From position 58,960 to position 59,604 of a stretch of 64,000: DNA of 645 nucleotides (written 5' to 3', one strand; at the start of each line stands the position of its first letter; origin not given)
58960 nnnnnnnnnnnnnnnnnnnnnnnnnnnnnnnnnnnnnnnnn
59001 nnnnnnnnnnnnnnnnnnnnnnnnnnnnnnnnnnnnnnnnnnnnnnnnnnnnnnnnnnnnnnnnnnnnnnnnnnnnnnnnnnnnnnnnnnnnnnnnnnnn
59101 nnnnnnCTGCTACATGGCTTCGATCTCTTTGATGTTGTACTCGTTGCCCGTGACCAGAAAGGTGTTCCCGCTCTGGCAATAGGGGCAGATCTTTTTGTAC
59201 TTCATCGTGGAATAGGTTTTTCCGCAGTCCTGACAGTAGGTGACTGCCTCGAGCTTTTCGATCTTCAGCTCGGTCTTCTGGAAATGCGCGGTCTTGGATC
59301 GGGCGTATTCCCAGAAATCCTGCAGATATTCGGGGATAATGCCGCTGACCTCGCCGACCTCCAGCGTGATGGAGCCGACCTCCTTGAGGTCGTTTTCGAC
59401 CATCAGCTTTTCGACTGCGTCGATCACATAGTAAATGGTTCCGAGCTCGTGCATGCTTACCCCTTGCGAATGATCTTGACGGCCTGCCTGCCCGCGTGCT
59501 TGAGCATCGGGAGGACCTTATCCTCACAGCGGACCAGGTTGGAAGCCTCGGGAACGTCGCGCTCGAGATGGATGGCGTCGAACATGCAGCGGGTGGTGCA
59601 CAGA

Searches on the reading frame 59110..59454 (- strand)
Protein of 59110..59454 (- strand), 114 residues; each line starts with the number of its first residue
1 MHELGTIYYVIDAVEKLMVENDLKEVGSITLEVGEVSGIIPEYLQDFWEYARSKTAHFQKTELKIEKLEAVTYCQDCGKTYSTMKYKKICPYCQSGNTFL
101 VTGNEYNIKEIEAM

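Call 84: find_encoding_contigs(protein=window:59110-59454:-, flank=1200, max_places=10)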
Protein window:59110-59454:- (114 aa): 23 contigs read that carry it; 10 places shown.
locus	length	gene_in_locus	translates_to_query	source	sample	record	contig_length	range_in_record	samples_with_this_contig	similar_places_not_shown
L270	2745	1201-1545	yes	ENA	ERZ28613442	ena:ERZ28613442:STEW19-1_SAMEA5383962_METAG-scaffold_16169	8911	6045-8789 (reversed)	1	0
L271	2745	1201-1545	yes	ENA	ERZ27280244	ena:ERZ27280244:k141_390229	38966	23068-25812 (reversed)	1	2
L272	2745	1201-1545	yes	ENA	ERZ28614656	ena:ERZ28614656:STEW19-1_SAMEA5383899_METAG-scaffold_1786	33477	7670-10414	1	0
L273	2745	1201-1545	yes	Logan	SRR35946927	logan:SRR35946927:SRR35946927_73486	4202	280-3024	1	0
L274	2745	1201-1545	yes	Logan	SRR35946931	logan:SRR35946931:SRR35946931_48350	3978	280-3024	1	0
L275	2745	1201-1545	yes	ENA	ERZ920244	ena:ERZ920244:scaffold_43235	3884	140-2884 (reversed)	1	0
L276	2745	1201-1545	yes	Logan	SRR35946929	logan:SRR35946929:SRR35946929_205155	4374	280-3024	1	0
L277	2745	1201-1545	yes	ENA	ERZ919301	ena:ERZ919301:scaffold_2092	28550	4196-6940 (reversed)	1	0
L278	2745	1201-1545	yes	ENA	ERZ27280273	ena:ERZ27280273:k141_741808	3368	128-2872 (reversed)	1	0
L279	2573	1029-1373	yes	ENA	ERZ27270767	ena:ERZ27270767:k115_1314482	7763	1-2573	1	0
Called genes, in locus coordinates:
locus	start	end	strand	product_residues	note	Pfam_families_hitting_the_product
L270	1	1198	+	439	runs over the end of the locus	?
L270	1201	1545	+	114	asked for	PF01155:HypA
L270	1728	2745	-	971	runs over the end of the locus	PF00005:ABC_tran, PF02687:FtsX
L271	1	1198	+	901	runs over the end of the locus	PF00037:Fer4 (weak), PF12837:Fer4_6 (weak), PF14691:Fer4_20, PF01946:Thi4 (weak), PF01266:DAO, PF07992:Pyr_redox_2, PF13450:NAD_binding_8, PF13738:Pyr_redox_3 (weak), +7 more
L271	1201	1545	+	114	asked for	PF01155:HypA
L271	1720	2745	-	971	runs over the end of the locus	PF00005:ABC_tran, PF02687:FtsX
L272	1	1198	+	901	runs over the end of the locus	PF00037:Fer4 (weak), PF12837:Fer4_6 (weak), PF14691:Fer4_20, PF01946:Thi4 (weak), PF01266:DAO, PF07992:Pyr_redox_2, PF13450:NAD_binding_8, PF13738:Pyr_redox_3 (weak), +7 more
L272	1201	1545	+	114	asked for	PF01155:HypA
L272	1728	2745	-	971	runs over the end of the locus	PF00005:ABC_tran, PF02687:FtsX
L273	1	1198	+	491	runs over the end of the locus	?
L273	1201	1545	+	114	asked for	PF01155:HypA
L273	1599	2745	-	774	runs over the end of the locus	?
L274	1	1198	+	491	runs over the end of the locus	?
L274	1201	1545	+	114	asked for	PF01155:HypA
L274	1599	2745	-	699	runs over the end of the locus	?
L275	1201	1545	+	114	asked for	PF01155:HypA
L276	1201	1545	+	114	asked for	PF01155:HypA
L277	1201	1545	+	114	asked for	PF01155:HypA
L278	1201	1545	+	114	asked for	PF01155:HypA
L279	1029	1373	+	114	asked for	PF01155:HypA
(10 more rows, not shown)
